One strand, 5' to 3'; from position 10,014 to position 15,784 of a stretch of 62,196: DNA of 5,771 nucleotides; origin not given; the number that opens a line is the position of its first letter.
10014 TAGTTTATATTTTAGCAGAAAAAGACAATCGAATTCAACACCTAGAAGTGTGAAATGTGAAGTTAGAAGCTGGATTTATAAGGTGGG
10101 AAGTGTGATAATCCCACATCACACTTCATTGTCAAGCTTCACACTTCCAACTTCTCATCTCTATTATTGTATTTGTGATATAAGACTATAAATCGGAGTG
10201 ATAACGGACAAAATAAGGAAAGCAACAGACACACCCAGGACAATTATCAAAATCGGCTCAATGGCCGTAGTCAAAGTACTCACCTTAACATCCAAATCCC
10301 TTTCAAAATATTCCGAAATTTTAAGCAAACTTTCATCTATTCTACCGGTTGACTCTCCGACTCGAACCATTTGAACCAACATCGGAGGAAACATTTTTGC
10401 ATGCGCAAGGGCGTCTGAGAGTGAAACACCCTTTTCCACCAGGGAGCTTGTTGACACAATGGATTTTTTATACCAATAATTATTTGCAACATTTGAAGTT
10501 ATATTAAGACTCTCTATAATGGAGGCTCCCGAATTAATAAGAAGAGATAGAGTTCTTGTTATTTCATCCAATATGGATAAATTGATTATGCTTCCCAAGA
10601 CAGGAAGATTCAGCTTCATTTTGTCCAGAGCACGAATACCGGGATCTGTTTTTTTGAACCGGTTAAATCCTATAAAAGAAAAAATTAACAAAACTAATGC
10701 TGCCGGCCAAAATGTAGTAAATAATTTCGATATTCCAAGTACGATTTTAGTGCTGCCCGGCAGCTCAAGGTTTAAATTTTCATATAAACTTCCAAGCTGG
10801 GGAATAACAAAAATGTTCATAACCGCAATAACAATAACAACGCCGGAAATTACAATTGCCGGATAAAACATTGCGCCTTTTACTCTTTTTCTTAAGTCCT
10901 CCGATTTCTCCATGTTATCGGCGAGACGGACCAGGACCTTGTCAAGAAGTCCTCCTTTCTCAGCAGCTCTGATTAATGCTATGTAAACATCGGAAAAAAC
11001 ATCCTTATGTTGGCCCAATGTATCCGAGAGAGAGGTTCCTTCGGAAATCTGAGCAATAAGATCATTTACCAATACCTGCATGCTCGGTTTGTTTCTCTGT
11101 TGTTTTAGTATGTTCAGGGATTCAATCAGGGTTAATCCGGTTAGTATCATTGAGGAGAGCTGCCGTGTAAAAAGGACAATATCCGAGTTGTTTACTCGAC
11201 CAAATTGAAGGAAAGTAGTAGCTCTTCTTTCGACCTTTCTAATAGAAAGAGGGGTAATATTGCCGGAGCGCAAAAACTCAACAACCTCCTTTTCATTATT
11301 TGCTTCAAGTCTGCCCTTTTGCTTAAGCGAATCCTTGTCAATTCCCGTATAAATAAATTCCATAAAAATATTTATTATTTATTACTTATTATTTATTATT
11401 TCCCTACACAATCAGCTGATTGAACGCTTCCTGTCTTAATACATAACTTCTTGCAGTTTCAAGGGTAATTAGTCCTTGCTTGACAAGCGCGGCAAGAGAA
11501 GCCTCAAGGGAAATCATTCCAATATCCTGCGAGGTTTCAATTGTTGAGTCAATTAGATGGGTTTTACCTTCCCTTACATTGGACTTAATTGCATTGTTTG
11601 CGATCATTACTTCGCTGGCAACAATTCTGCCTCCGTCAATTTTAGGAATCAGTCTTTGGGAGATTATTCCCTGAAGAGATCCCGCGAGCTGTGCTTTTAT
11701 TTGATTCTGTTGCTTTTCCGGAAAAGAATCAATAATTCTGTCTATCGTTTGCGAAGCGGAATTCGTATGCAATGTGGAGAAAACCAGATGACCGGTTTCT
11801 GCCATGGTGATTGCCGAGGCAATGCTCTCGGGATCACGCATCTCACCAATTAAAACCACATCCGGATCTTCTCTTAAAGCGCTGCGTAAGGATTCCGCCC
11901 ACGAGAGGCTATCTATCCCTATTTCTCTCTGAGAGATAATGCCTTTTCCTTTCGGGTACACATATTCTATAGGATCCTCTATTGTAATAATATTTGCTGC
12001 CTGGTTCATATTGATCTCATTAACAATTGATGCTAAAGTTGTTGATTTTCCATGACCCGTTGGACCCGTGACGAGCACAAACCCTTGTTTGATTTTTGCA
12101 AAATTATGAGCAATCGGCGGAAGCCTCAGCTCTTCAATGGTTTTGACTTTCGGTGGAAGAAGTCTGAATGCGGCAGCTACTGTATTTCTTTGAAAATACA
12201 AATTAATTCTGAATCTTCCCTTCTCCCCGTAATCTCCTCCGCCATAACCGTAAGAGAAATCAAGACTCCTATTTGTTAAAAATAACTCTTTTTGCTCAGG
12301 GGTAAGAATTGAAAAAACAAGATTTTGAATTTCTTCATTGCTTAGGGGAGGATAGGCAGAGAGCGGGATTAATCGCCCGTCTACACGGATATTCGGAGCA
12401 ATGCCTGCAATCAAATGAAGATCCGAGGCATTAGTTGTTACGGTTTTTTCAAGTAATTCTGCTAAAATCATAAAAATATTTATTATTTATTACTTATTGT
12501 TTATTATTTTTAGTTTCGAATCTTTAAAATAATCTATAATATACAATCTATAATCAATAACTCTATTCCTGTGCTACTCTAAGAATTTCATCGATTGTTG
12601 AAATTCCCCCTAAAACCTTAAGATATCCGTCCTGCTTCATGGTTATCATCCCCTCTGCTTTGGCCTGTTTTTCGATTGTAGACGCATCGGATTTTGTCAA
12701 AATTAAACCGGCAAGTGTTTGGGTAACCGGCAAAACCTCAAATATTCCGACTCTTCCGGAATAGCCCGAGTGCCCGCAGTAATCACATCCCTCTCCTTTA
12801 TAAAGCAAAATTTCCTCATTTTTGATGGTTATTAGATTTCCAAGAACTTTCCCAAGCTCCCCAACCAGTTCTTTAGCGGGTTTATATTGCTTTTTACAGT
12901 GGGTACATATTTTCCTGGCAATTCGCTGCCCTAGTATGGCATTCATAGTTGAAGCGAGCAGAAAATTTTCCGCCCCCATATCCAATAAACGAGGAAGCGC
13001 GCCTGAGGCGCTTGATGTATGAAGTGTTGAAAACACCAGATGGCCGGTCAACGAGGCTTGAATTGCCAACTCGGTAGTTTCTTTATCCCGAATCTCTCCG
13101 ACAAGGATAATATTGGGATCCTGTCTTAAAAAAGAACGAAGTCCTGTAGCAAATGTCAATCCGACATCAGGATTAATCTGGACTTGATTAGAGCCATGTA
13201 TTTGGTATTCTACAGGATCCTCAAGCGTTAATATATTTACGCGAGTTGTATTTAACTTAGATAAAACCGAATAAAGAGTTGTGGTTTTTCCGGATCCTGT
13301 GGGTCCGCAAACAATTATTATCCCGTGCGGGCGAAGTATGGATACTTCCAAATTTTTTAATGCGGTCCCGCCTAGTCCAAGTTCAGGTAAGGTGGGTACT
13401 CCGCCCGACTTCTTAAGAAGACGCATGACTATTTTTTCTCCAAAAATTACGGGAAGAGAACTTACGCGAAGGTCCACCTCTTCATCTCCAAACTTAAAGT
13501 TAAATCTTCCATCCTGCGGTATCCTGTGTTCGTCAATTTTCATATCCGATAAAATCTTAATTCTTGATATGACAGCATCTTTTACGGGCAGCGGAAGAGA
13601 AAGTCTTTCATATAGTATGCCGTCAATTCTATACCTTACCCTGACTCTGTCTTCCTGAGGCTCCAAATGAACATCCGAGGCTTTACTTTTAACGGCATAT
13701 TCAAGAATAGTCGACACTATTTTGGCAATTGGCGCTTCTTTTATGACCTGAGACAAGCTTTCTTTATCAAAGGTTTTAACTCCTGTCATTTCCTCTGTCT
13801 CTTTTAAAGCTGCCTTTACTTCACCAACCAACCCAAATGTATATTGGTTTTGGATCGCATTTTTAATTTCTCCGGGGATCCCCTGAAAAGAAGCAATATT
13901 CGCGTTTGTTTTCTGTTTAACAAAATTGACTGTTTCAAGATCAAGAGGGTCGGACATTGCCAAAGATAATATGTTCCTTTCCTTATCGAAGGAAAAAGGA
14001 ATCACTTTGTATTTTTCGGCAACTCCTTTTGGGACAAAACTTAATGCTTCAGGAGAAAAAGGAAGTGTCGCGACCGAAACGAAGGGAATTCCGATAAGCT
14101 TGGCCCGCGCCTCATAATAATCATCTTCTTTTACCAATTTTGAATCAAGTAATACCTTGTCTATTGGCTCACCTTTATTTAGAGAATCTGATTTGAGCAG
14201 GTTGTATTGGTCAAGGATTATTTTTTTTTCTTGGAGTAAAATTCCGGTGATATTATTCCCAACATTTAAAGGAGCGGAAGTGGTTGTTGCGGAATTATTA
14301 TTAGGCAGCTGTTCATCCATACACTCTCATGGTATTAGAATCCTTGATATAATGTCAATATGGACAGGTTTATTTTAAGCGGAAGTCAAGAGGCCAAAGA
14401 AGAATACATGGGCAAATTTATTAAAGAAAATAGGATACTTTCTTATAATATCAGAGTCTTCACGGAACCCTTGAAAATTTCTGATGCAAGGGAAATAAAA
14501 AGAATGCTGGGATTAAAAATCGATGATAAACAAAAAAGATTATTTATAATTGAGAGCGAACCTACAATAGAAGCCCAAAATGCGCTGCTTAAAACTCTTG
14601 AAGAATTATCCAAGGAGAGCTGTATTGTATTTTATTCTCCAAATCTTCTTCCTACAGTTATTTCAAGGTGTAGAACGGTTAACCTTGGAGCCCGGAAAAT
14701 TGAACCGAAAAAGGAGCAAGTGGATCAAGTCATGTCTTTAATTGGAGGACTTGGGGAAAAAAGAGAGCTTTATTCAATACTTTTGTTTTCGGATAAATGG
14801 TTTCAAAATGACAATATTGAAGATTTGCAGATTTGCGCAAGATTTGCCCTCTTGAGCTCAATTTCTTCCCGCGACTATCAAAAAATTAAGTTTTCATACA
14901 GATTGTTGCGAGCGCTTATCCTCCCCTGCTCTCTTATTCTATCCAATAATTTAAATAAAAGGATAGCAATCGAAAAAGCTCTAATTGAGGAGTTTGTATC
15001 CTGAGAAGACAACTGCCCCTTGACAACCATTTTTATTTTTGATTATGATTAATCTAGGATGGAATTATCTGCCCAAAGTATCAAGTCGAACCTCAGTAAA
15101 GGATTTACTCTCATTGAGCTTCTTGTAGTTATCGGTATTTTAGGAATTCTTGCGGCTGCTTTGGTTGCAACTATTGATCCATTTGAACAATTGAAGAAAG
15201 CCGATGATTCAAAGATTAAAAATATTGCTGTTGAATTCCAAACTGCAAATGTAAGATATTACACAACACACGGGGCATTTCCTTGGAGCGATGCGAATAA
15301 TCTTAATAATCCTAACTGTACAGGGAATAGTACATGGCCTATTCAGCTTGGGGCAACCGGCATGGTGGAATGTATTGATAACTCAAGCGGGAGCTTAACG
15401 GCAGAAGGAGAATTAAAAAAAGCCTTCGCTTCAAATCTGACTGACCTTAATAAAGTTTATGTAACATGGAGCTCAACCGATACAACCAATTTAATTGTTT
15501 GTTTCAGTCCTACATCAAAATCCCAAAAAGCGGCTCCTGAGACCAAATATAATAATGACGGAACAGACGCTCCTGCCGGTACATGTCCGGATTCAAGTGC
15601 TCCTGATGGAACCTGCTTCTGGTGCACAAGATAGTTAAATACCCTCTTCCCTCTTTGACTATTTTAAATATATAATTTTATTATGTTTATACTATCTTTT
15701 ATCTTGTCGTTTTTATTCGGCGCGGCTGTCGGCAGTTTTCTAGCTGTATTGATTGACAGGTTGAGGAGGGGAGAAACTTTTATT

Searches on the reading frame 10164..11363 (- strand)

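Call 70: search_protein_families(library=pfam, proteins=[window:10164-11363:-], max_evalue=0.001)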
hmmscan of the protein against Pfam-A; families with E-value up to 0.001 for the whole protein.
window:10164-11363:- (399 aa): 1 family
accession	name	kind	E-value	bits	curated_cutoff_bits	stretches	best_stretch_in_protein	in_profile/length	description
PF00482.28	T2SSF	-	1.1e-56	190.6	25.2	2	269-390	2-125/125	Type II secretion system (T2SS), protein F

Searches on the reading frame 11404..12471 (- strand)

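Call 70: search_protein_families(library=pfam, proteins=[window:11404-12471:-], max_evalue=0.001)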
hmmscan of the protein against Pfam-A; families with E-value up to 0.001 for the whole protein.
window:11404-12471:- (355 aa): 4 families
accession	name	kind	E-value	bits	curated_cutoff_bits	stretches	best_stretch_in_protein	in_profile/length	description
PF00437.27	T2SSE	-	5.7e-44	150.7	24.9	1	124-279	137-282/370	Type II/IV secretion system protein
PF25199.1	nSTAND_NTPase5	-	0.00026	21.3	34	1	127-168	39-80/145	Novel STAND NTPase 5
PF01935.23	DUF87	-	0.00073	20.1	23.2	0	133-162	27-57/220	Helicase HerA, central domain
PF13401.12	AAA_22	-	0.0009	20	27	0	129-176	5-44/130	AAA domain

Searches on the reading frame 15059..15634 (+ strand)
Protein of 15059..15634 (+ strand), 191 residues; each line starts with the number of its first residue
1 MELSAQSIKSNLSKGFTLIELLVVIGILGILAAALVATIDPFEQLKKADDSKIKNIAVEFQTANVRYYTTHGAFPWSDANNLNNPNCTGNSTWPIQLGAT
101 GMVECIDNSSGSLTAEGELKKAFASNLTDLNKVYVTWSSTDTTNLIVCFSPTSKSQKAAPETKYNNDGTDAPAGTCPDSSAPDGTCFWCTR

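Call 55: search_protein_families(library=pfam, proteins=[window:15059-15634:+], max_evalue=0.01)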
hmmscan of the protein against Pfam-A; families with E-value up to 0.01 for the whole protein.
window:15059-15634:+ (191 aa): 1 family
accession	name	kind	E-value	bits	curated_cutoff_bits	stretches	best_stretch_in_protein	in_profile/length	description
PF07963.17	N_methyl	-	2.5e-08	33.6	21.2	1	13-35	4-26/27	Prokaryotic N-terminal methylation motif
